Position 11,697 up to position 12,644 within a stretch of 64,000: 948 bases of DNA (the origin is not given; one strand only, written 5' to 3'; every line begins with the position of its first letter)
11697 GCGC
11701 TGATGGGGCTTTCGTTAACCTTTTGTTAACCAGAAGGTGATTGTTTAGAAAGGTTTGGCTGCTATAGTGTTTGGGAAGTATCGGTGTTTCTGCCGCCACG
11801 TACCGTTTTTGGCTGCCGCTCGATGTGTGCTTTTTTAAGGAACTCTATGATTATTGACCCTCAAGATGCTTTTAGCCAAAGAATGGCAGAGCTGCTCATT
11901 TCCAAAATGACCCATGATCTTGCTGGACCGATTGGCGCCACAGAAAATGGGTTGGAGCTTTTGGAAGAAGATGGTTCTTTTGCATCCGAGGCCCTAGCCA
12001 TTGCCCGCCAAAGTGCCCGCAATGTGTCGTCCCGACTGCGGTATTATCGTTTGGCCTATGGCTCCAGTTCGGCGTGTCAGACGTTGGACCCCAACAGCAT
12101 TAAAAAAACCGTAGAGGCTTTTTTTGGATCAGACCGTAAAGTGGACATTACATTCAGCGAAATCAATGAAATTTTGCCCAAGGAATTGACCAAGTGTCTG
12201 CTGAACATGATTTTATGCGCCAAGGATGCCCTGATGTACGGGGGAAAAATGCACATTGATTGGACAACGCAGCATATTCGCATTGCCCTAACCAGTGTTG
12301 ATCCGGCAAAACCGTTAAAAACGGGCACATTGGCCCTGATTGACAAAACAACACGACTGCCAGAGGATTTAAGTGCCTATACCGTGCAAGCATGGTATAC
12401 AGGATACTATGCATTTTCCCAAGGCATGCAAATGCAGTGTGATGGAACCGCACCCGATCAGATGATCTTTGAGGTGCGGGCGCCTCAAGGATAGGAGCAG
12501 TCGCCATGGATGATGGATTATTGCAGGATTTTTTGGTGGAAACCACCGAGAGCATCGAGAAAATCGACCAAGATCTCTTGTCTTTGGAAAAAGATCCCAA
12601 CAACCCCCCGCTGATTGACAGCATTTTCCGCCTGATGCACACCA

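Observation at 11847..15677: Non-canonical che-like phosphorelay: ChpT-type histidine phosphotransferase directly upstream of a CheA(two CheW domains)-receiver hybrid and CheW, with no MCP, CheY, CheB or CheR nearby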

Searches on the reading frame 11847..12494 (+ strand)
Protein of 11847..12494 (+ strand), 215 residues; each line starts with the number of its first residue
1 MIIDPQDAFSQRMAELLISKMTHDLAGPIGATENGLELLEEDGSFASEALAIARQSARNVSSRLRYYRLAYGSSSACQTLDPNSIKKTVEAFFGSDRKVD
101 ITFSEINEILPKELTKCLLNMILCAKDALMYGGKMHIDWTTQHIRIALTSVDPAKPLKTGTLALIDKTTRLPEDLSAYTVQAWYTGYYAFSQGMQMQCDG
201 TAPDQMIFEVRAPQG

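Call 4: search_protein_families(library=ncbifam, proteins=[window:11847-12494:+], max_evalue=0.01)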
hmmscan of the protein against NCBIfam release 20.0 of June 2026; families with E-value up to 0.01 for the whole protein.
window:11847-12494:+ (215 aa): 2 families
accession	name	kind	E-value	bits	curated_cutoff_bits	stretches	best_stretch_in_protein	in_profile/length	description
NF046018.1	HisPtaseChptBrucRhz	equivalog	9.3e-34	116.6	240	1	12-209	10-209/211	histidine phosphotransferase ChpT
NF046025.1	HisPtaseChptCaul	equivalog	1.1e-28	100.2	225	1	11-199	2-192/204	histidine phosphotransferase ChpT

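Call 5: search_protein_families(library=pfam, proteins=[window:11847-12494:+], max_evalue=0.01)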
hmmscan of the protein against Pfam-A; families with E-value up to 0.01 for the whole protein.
window:11847-12494:+ (215 aa): 1 family
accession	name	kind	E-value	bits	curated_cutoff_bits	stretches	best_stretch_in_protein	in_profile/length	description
PF10090.15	HPTransfase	-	1.4e-15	57.6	22.9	1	83-199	2-118/123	Histidine phosphotransferase C-terminal domain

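Call 7: find_homologous_proteins(query=window:11847-12494:+, max_evalue=0.001)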
Query window:11847-12494:+ (215 aa): 9 proteins with E <= 0.001 among 230 candidates.
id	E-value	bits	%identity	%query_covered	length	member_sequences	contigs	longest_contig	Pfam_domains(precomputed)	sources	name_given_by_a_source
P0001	1.6e-131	454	95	100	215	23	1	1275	PF10090.16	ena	-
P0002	3.8e-121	420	89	100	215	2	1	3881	PF10090.16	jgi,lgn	jgi:histidine phosphotransferase ChpT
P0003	9.6e-121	419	89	100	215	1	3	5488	PF10090.16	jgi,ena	jgi:histidine phosphotransferase ChpT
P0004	8.0e-66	240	56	96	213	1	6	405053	PF10090.16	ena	-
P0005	5.2e-51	191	46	96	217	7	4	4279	PF10090.16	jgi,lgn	jgi:histidine phosphotransferase ChpT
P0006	1.4e-49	186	46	95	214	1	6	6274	PF10090.16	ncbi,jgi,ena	jgi:histidine phosphotransferase ChpT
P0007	4.9e-48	181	46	96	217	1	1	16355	PF10090.16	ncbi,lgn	-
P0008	5.0e-48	181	48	87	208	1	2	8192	PF10090.16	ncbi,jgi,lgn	jgi:histidine phosphotransferase ChpT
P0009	9.8e-10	56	28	85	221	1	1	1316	PF10090.16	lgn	-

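Call 8: find_encoding_contigs(protein=P0004, flank=10000, max_places=3)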
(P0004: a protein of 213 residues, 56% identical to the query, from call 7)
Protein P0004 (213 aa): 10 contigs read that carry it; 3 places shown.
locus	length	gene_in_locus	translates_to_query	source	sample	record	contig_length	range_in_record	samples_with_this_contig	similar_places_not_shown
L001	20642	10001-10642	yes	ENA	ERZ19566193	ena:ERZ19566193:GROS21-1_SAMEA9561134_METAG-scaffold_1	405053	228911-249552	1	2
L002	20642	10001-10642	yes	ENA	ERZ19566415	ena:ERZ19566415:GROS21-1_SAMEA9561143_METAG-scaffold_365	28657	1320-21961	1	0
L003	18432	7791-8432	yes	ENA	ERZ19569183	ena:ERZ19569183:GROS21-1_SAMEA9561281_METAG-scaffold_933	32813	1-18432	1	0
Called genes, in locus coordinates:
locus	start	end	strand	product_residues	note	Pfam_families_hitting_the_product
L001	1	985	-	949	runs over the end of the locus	PF16078:2-oxogl_dehyd_N, PF00676:E1_dh, PF02779:Transket_pyr, PF16870:OxoGdeHyase_C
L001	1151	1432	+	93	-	PF00830:Ribosomal_L28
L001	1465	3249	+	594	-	PF00664:ABC_membrane, PF00005:ABC_tran, PF02463:SMC_N (faint)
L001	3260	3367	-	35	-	-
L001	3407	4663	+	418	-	PF01189:Methyltr_RsmB-F, PF13649:Methyltransf_25 (weak), PF13847:Methyltransf_31 (weak)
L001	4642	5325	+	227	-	PF00834:Ribul_P_3_epim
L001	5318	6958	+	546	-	PF07940:Hepar_II_III_C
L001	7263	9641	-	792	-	PF00575:S1 (faint), PF10150:RNase_E_G, PF20833:RNase_E_G_Thio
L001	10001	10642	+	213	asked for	PF10090:HPTransfase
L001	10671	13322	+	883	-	PF01627:Hpt, PF02895:H-kinase_dim, PF02518:HATPase_c, PF01584:CheW, PF00072:Response_reg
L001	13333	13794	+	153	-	PF01584:CheW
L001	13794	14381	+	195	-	PF18306:LDcluster4, PF03641:Lysine_decarbox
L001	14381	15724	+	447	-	PF00275:EPSP_synthase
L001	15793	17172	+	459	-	PF00890:FAD_binding_2 (weak), PF01134:GIDA (weak), PF07992:Pyr_redox_2, PF12831:FAD_oxidored, PF13450:NAD_binding_8 (weak), PF13738:Pyr_redox_3, PF00070:Pyr_redox, PF02852:Pyr_redox_dim, +6 more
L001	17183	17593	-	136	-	PF00583:Acetyltransf_1, PF08445:FR47 (weak), PF13508:Acetyltransf_7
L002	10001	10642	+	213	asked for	PF10090:HPTransfase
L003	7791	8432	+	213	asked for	PF10090:HPTransfase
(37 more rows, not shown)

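Call 9: find_encoding_contigs(protein=P0007, flank=10000, max_places=3)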
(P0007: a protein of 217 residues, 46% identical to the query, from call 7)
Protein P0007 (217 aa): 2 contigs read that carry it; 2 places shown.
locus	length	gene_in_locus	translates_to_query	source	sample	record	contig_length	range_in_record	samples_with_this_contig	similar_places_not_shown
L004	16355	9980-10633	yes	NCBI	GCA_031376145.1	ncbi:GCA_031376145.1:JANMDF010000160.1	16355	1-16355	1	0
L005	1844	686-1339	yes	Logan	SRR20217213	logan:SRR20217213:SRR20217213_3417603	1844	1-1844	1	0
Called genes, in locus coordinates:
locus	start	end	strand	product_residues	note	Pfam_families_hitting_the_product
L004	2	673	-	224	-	?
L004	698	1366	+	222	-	PF00923:TAL_FSA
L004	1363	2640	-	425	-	-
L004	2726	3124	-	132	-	-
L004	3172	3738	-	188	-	PF03602:Cons_hypoth95, PF05175:MTS, PF02086:MethyltransfD12 (weak), PF06325:PrmA (weak), PF13847:Methyltransf_31 (weak), PF13649:Methyltransf_25 (faint)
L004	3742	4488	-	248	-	PF01479:S4, PF00849:PseudoU_synth_2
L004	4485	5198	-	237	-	PF07722:Peptidase_C26, PF00117:GATase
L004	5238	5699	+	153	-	PF00383:dCMP_cyt_deam_1, PF14437:MafB19-deam, PF14439:Bd3614-deam (weak)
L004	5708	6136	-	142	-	-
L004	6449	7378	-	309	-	PF25025:EF-Ts_N (weak), PF00889:EF_TS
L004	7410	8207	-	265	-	PF00318:Ribosomal_S2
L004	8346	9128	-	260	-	PF00557:Peptidase_M24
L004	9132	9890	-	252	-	PF20143:NAD_kinase_C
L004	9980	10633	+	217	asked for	PF10090:HPTransfase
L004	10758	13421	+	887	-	PF01627:Hpt, PF02895:H-kinase_dim, PF02518:HATPase_c, PF01584:CheW, PF00072:Response_reg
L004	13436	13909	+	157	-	PF01584:CheW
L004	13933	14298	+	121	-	PF00072:Response_reg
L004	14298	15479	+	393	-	PF00072:Response_reg, PF01339:CheB_methylest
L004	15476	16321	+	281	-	PF03705:CheR_N, PF01739:CheR, PF08242:Methyltransf_12 (faint), PF13649:Methyltransf_25 (faint)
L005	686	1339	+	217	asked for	PF10090:HPTransfase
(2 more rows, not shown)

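Call 11: find_encoding_contigs(protein=P0008, flank=10000, max_places=3)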
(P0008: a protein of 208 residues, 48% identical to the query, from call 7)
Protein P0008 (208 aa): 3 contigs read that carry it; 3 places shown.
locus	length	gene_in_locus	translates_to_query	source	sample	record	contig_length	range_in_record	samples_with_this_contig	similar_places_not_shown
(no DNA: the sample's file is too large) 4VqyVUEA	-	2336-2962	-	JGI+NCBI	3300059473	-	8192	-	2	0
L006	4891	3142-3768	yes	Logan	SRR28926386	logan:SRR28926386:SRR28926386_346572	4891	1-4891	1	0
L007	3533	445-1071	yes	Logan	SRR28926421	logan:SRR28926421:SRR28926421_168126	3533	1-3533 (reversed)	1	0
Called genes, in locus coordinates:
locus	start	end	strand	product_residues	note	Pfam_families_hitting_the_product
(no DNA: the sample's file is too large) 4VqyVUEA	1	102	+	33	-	?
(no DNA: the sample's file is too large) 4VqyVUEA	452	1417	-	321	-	PF13480:Acetyltransf_6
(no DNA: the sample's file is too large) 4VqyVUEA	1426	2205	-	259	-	PF01513:NAD_kinase, PF20143:NAD_kinase_C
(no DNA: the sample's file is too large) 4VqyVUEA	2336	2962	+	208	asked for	PF10090:HPTransfase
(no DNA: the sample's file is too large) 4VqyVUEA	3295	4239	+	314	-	PF00106:adh_short (faint), PF01073:3Beta_HSD (weak), PF01370:Epimerase, PF03435:Sacchrp_dh_NADP (weak), PF04321:RmlD_sub_bind, PF05368:NmrA, PF07993:NAD_binding_4 (faint), PF13460:NAD_binding_10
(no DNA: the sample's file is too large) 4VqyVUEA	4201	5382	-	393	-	PF21016:RlmN_N, PF04055:Radical_SAM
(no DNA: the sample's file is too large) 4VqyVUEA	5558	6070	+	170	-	-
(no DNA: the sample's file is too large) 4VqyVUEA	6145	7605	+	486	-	PF00478:IMPDH, PF00571:CBS, PF00977:His_biosynth (faint), PF01070:FMN_dh, PF03060:NMO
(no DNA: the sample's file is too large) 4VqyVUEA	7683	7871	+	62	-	-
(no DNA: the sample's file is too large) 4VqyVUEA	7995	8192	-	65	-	?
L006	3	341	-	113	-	?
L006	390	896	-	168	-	PF00583:Acetyltransf_1, PF13673:Acetyltransf_10 (weak), PF13508:Acetyltransf_7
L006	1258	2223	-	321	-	PF13480:Acetyltransf_6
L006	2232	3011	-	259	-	PF01513:NAD_kinase, PF20143:NAD_kinase_C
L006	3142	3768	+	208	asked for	PF10090:HPTransfase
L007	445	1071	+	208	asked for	PF10090:HPTransfase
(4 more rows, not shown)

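Call 12: find_encoding_contigs(protein=P0006, flank=10000, max_places=3)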
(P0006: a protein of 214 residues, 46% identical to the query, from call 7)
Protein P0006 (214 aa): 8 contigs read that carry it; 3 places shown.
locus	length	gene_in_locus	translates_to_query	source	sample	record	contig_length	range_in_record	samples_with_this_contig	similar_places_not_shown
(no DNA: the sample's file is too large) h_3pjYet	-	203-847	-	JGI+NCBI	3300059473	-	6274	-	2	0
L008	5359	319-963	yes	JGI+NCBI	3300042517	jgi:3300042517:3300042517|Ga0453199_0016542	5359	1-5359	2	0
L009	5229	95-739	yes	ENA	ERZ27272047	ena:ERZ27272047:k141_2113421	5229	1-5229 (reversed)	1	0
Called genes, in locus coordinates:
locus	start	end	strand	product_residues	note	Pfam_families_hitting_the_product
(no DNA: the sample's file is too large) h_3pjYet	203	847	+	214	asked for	PF10090:HPTransfase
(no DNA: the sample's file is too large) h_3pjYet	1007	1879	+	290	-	PF25084:LbH_EIF2B (faint), PF25087:GMPPB_C (weak), PF00132:Hexapep, PF13720:Acetyltransf_11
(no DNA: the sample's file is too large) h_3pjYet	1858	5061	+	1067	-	PF07719:TPR_2 (faint), PF13432:TPR_16 (faint)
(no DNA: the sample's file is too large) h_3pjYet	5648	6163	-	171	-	PF01782:RimM, PF05239:PRC, PF24986:PRC_RimM (weak)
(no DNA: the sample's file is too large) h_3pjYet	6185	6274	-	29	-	?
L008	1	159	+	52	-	?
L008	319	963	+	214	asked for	PF10090:HPTransfase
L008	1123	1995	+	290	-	PF25084:LbH_EIF2B (faint), PF25087:GMPPB_C (weak), PF00132:Hexapep, PF13720:Acetyltransf_11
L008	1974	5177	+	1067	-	PF07719:TPR_2 (faint), PF13432:TPR_16 (faint)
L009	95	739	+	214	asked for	PF10090:HPTransfase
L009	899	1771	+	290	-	PF25084:LbH_EIF2B (faint), PF25087:GMPPB_C (weak), PF00132:Hexapep, PF13720:Acetyltransf_11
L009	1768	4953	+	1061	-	PF07719:TPR_2 (faint), PF13432:TPR_16 (faint)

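Call 14: find_related_loci(query=A1, collection=genome_contigs, flank=10000)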
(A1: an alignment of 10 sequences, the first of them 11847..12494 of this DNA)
Query A1 (215 aa) in genome_contigs; peptide patterns used: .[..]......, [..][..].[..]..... (x = any residue, [..] = any of these).
92 stretches matched a pattern; 9 encode a relative of the query (tblastn E <= 1e-3); 9 distinct loci.
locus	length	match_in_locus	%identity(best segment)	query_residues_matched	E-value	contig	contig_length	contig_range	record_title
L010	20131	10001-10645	98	1-215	1e-146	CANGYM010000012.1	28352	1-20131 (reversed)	MAG: Alphaproteobacteria bacterium isolate RE-18aug17-138 genome assembly, contig: RE-18aug17-C2013, whole genome shotgu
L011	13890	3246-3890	97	1-215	4e-144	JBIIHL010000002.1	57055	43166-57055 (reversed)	MAG: Alphaproteobacteria bacterium isolate ME2001-08-13pf_3300042453_group1_bin102 Rohwer_bin2066_scaffold_260_c1, whole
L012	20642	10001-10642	95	1-214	5e-142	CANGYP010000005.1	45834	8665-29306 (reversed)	MAG: Alphaproteobacteria bacterium isolate RE-18aug17-8 genome assembly, contig: RE-18aug17-C835, whole genome shotgun s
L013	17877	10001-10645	96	1-215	3e-142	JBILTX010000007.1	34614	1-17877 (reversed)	MAG: Alphaproteobacteria bacterium isolate ME2018-07-24_3300044631_group8_bin174 Rohwer_bin2070_scaffold_591_c1, whole g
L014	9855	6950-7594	94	1-215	8e-142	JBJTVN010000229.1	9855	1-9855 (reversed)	MAG: Alphaproteobacteria bacterium isolate samp_4445_concoct_1529 samp_4445_1217285, whole genome shotgun sequence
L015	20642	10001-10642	89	1-214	5e-132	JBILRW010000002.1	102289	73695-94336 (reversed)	MAG: Alphaproteobacteria bacterium isolate ME2018-06-18_3300042544_group8_bin104 Rohwer_bin2069_scaffold_38_c1, whole ge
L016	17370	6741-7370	46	5-213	5e-53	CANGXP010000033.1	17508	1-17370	MAG: Alphaproteobacteria bacterium isolate RE-15aug16-207 genome assembly, contig: RE-15aug16-C4235, whole genome shotgu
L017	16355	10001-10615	46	7-212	8e-51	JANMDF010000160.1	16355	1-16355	MAG: Alphaproteobacteria bacterium isolate OTE_75_metabat_199 OTE_75_k141_82337, whole genome shotgun sequence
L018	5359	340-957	46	9-213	4e-48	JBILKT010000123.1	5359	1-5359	MAG: Alphaproteobacteria bacterium isolate ME2017-07-14_3300042517_group7_bin76 Rohwer_bin1897_scaffold_16831_c1, whole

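Call 17: search_dna_similar(query=window:11847-12494:+, collection=plasmids, mode=protein, max_evalue=0.001, max_rows=40)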
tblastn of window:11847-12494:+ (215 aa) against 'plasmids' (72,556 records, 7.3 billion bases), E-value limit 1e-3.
Records with a match: 24; places in all: 24; records where one place covers at least 80% of the query: 16.
Best place of each record, by identity: <60% 24.
By first word of the organism name: Azospirillum 12; Paracoccus 6; Sinorhizobium 4; Shinella 1; Sphingomonas 1.
By predicted mobility (MOB-suite, as given by PLSDB): non-mobilizable 19; conjugative 3; mobilizable 2.
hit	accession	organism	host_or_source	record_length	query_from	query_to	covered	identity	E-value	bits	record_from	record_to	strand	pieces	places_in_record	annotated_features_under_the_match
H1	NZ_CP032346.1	Azospirillum brasilense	soil sample,Agricultural field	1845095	2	214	99%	29.8%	4e-17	86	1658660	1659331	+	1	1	record has no annotation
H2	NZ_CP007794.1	Azospirillum argentinense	Triticum aestivum L.,Root,wheat ...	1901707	2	214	99%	29.8%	7e-17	86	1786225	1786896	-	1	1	record has no annotation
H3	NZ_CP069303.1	Shinella sp. PSBB067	monoisolate,Minnesota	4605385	13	211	93%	31.8%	2e-22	101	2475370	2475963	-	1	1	none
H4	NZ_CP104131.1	Sinorhizobium sp. K101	Phaseolus vulgaris,cell ...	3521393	13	214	94%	31.1%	2e-20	96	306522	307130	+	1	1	none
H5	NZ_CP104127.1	Sinorhizobium sp. M103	Phaseolus vulgaris,cell ...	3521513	13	214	94%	31.1%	2e-20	96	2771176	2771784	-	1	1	none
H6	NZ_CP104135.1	Sinorhizobium sp. C101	Phaseolus vulgaris,cell ...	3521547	13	214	94%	31.1%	2e-20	96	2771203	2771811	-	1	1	none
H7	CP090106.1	Sinorhizobium meliloti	Medicago,Cell culture,Plant nodule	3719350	13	214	94%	31.1%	3e-20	95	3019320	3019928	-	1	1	histidine phosphotransferase family protein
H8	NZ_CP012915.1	Azospirillum brasilense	Digitaria eriantha,microbe,root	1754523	2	210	97%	29.8%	2e-17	87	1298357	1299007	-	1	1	none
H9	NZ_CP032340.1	Azospirillum brasilense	soil sample,Agricultural field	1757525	2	210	97%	29.8%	2e-17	87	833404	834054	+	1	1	none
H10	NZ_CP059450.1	Azospirillum brasilense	Prokaryotes,soil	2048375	2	210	97%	29.8%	3e-17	87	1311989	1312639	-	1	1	none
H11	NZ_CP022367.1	Azospirillum sp. TSH58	single cell,paddy soils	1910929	2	210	97%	29.8%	5e-17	86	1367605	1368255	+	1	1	record has no annotation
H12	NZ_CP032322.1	Azospirillum argentinense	soil sample,Agricultural field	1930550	12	214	94%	30.2%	3e-17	86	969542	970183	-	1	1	record has no annotation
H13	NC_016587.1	Azospirillum lipoferum 4B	-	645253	12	208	92%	30.9%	5e-14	77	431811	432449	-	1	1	histidine phosphotransferase family protein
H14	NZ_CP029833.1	Azospirillum ramasamyi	single cell,Cow dung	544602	12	208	92%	30.2%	2e-13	76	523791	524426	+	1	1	histidine phosphotransferase family protein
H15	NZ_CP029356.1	Azospirillum thermophilum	cell culture,hot spring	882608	12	208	92%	29.7%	4e-6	54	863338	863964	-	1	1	histidine phosphotransferase family protein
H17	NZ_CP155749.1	Sphingomonas parapaucimobilis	Chinese cabbage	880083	1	137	64%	32.9%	7e-14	77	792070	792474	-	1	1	histidine phosphotransferase family protein | M67 family metallopeptidase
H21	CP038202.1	Paracoccus ferrooxidans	single cell,bioreactor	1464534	5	146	66%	25.3%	3e-7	57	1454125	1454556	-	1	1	histidine phosphotransferase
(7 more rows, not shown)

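Call 19: get_annotated_region(hit=H13, flank=9000)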
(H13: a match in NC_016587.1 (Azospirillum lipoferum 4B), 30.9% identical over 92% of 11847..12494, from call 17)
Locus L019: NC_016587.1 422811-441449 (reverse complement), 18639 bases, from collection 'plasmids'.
description: Azospirillum lipoferum 4B plasmid AZO_p4, complete sequence
organism: Azospirillum lipoferum 4B (NCBI taxid 862719)
taxonomy: Bacteria; Pseudomonadota; Alphaproteobacteria; Rhodospirillales; Azospirillaceae; Azospirillum; Azospirillum lipoferum; Azospirillum lipoferum 4B
host: -; source: -; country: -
typing (MOB-suite, as given by PLSDB): non-mobilizable
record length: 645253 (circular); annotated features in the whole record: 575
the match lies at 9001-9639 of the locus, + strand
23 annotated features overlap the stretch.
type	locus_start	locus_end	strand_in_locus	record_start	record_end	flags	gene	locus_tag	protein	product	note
CDS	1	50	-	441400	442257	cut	-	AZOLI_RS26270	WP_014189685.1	DUF1989 domain-containing protein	-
CDS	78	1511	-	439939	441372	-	-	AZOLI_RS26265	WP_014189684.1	tetratricopeptide repeat-containing glycosyltransferase family protein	-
CDS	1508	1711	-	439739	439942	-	-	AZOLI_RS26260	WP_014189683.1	hypothetical protein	-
CDS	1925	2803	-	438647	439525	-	rpoH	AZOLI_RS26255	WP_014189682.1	RNA polymerase sigma factor RpoH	GO:0006352 - DNA-templated transcription initiation [Evidence IEA]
CDS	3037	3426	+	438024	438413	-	-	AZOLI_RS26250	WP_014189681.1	NifB/NifX family molybdenum-iron cluster-binding protein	-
CDS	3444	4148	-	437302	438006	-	-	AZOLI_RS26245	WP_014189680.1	histidine kinase dimerization/phosphoacceptor domain -containing protein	-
CDS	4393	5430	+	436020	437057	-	-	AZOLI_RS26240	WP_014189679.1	esterase-like activity of phytase family protein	-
CDS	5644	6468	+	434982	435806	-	-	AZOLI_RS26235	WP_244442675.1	DMT family transporter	GO:0055085 - transmembrane transport [Evidence IEA]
CDS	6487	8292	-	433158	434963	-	-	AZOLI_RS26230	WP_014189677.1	hybrid sensor histidine kinase/response regulator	-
CDS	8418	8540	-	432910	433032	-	-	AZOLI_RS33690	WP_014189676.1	hypothetical protein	-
CDS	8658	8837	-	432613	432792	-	-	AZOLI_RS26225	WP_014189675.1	DUF3553 domain-containing protein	-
CDS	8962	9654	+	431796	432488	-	-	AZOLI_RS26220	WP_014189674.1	histidine phosphotransferase family protein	-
CDS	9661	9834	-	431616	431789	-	-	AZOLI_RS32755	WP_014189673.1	hypothetical protein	-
CDS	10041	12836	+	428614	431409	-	-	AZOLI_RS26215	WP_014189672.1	chemotaxis protein CheW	GO:0006935 - chemotaxis [Evidence IEA]; GO:0007165 - signal transduction [Evidence IEA]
CDS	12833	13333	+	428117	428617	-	-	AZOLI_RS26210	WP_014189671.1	chemotaxis protein CheW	-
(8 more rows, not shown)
